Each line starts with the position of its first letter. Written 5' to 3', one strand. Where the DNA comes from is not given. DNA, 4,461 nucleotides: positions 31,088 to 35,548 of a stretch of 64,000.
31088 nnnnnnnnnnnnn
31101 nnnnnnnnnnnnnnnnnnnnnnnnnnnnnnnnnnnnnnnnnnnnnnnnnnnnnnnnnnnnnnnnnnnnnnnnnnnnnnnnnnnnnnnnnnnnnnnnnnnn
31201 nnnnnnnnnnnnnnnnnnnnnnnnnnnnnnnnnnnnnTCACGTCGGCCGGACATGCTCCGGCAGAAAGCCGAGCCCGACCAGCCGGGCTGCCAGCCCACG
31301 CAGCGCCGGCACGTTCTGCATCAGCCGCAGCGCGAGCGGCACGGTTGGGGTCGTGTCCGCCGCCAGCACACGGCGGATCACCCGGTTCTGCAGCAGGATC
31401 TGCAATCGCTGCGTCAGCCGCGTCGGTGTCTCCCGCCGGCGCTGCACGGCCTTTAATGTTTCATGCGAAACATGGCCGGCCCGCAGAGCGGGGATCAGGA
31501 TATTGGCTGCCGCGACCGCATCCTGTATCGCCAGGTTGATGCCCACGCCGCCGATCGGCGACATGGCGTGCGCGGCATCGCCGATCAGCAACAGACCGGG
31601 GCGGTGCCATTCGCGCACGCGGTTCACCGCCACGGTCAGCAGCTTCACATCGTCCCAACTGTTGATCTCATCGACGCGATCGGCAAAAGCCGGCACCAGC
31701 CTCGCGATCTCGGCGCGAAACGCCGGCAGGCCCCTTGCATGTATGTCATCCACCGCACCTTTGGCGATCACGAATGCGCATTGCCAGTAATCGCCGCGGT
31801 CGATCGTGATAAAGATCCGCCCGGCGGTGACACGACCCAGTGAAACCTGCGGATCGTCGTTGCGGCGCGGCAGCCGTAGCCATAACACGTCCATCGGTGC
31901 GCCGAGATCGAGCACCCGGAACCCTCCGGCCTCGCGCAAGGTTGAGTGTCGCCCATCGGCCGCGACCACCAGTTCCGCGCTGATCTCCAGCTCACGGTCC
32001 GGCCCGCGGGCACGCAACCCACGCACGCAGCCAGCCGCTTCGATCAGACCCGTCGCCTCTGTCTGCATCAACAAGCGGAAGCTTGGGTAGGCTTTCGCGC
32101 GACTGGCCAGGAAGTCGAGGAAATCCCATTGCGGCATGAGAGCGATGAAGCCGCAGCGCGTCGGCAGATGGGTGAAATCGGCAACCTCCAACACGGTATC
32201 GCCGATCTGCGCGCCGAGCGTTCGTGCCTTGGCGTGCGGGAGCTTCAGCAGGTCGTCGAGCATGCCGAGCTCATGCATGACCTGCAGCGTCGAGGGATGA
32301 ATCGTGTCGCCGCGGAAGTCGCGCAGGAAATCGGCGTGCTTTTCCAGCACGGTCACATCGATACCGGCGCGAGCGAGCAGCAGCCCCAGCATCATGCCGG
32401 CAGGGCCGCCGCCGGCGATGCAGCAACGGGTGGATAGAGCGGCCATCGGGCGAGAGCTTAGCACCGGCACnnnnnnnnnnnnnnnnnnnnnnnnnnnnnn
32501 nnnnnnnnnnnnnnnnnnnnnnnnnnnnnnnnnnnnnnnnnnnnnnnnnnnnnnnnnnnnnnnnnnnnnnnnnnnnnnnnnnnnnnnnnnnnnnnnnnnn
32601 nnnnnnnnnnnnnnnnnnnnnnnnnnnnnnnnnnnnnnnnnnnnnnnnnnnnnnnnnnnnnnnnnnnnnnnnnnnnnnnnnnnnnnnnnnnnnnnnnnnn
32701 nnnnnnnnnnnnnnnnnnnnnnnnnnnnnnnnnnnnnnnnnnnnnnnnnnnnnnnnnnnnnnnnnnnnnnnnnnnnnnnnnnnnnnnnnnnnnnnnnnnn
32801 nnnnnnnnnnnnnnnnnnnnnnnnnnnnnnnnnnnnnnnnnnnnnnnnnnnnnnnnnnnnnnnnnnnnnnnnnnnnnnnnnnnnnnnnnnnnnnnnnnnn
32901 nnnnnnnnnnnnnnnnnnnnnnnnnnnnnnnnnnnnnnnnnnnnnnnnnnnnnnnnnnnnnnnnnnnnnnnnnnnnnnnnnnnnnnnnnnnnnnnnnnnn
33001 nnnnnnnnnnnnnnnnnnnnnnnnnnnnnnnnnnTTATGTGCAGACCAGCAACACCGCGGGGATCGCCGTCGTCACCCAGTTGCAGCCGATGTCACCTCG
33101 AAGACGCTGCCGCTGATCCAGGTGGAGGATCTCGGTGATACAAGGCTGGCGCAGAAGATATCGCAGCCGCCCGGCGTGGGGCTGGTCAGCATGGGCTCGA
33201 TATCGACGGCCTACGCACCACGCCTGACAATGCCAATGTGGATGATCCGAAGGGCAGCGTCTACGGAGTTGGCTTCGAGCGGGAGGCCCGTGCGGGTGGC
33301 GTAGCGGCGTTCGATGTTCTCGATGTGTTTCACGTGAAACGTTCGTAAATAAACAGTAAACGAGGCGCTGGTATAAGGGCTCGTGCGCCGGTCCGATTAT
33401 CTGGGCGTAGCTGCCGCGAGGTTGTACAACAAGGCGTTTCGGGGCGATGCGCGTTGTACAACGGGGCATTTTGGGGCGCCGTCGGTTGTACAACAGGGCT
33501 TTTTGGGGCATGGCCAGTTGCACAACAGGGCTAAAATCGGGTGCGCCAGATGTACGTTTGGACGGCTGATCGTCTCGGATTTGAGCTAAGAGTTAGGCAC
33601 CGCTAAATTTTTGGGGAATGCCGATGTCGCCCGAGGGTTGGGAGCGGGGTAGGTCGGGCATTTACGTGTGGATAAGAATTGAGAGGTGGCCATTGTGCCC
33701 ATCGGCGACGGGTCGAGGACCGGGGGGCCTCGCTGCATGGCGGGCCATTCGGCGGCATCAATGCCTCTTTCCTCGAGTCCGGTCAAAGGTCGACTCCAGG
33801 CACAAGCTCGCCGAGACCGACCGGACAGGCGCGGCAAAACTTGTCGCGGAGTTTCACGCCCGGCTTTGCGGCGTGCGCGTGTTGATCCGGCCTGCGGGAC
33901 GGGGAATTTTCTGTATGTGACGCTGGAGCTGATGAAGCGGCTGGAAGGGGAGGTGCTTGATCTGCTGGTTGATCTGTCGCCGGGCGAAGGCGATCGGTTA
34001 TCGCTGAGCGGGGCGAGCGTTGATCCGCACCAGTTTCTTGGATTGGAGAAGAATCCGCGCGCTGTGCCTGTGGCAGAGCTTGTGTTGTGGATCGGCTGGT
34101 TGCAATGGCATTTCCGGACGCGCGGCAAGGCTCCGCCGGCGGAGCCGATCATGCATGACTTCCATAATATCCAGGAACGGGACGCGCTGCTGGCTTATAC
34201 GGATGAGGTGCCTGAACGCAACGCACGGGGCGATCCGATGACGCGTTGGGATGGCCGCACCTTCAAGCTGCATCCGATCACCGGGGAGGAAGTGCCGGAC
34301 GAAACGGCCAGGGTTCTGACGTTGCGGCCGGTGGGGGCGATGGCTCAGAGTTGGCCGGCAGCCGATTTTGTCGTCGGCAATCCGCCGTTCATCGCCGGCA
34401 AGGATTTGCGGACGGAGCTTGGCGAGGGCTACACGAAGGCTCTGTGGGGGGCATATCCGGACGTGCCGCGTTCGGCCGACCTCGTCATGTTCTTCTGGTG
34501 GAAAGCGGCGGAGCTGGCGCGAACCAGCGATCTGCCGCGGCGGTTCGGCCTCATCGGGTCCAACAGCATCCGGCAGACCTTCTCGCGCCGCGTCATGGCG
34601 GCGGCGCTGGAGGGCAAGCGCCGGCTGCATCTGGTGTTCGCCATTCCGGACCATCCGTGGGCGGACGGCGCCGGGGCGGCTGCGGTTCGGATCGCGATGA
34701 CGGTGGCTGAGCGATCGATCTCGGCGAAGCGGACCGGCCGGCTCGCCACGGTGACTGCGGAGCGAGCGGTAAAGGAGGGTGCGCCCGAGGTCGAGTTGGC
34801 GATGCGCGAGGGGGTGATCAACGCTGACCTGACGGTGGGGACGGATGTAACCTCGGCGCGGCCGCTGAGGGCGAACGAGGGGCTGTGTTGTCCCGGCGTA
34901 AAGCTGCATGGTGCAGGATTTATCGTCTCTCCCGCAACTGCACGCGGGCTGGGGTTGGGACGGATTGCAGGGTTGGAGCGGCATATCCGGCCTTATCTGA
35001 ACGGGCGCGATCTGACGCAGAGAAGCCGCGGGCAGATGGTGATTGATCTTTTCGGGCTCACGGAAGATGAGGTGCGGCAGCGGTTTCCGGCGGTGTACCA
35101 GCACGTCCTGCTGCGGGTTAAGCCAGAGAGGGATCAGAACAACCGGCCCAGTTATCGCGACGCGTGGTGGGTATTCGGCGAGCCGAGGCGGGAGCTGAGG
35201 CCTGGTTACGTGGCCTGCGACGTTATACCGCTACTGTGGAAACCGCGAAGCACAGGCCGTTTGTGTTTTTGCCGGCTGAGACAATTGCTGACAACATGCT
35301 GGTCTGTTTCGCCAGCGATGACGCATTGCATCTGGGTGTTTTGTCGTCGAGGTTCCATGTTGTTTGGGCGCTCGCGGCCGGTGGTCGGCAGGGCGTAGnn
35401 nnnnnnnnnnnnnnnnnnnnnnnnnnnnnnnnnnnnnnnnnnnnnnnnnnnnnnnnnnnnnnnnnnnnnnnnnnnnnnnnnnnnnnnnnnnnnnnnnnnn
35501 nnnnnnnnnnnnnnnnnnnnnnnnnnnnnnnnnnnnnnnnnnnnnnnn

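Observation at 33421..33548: Four perfectly phased 32-bp iteron-like repeats built on the palindrome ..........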

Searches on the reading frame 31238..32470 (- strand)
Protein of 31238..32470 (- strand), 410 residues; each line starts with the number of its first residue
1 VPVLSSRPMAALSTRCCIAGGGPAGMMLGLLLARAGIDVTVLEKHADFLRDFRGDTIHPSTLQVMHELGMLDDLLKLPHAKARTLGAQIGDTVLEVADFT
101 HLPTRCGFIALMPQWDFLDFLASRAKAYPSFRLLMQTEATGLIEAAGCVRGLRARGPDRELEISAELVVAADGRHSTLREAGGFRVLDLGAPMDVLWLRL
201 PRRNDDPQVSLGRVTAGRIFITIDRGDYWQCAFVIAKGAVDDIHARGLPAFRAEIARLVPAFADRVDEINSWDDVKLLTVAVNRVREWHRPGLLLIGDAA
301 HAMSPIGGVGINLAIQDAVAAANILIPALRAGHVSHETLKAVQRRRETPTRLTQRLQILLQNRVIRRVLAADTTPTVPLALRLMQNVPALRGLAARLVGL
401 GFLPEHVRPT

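Call 7: search_protein_families(library=pfam, proteins=[window:31238-32470:-], max_evalue=0.01)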
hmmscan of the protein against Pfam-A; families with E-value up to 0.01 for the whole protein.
window:31238-32470:- (410 aa): 9 families
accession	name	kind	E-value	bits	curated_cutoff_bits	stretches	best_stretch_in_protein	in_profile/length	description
PF01494.25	FAD_binding_3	-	1.7e-54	185.8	22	1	14-352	2-345/349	FAD binding domain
PF01266.30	DAO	-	6e-06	26.4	27.9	1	16-47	2-33/353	FAD dependent oxidoreductase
PF13450.12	NAD_binding_8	-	5e-05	23.9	21.9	1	18-48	1-31/68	NAD(P)-binding Rossmann-like domain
PF00890.30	FAD_binding_2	-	0.0001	22.1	20.4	0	18-46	4-32/414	FAD binding domain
PF04820.20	Trp_halogenase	-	0.00034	20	21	0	17-71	3-60/458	Tryptophan halogenase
PF03486.20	HI0933_like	-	0.0004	20.4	50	1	16-52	3-39/244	HI0933-like protein Rossmann domain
PF13738.12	Pyr_redox_3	-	0.0026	17.5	30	1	18-46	2-31/305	Pyridine nucleotide-disulphide oxidoreductase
PF07992.20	Pyr_redox_2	-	0.0057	16.5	26.1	0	14-52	143-181/291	Pyridine nucleotide-disulphide oxidoreductase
PF00070.33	Pyr_redox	-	0.0063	17.4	22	0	17-52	3-38/82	Pyridine nucleotide-disulphide oxidoreductase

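Call 11: find_encoding_contigs(protein=window:31238-32470:-, flank=10000, max_places=10)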
Protein window:31238-32470:- (410 aa): no gene with exactly this product is on record in the collection.

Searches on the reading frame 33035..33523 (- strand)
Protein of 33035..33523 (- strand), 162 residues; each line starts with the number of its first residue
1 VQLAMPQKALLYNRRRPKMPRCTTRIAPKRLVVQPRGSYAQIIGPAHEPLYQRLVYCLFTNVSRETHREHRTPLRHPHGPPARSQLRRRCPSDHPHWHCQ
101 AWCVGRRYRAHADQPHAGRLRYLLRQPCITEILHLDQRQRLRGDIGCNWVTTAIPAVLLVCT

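Call 7: search_protein_families(library=pfam, proteins=[window:33035-33523:-], max_evalue=0.01)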
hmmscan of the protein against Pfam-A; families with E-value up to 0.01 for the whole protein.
window:33035-33523:- (162 aa): 0 families

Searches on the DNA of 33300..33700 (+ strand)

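Call 9: search_dna_similar(query=window:33300-33700:+, collection=plasmids, mode=distant, max_evalue=0.01)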
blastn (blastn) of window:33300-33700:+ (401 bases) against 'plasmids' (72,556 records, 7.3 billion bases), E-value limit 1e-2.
No match.

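Call 10: search_dna_similar(query=window:33300-33700:+, collection=phages, mode=distant, max_evalue=0.01)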
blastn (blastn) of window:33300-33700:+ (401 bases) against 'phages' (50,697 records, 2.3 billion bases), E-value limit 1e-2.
No match.

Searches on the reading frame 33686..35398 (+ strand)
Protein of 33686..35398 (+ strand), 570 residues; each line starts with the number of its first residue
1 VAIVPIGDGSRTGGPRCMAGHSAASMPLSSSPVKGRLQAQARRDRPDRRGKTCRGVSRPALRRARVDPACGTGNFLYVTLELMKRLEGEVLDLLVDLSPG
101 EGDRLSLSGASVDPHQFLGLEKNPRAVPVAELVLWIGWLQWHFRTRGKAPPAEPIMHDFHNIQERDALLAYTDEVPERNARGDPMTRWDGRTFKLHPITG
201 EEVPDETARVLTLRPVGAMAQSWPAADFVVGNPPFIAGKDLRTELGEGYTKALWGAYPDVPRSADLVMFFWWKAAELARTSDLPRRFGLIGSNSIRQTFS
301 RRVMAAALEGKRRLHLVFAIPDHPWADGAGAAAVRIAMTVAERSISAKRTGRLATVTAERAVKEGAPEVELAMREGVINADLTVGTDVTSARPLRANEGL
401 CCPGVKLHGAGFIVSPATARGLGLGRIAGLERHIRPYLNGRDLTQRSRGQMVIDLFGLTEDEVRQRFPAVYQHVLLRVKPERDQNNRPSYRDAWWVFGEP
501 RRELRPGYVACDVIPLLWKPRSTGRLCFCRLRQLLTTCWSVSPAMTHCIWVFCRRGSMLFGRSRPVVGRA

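Call 7: search_protein_families(library=pfam, proteins=[window:33686-35398:+], max_evalue=0.01)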
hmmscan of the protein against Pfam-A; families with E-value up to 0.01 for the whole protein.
window:33686-35398:+ (570 aa): 2 families
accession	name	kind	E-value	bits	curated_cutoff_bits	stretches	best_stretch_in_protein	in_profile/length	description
PF20473.4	MmeI_Mtase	-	1.2e-20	74.2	27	1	66-337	24-244/259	MmeI, DNA-methyltransferase domain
PF07669.17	Eco57I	-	9.6e-06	26.2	25.3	1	116-280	2-126/171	Eco57I restriction-modification methylase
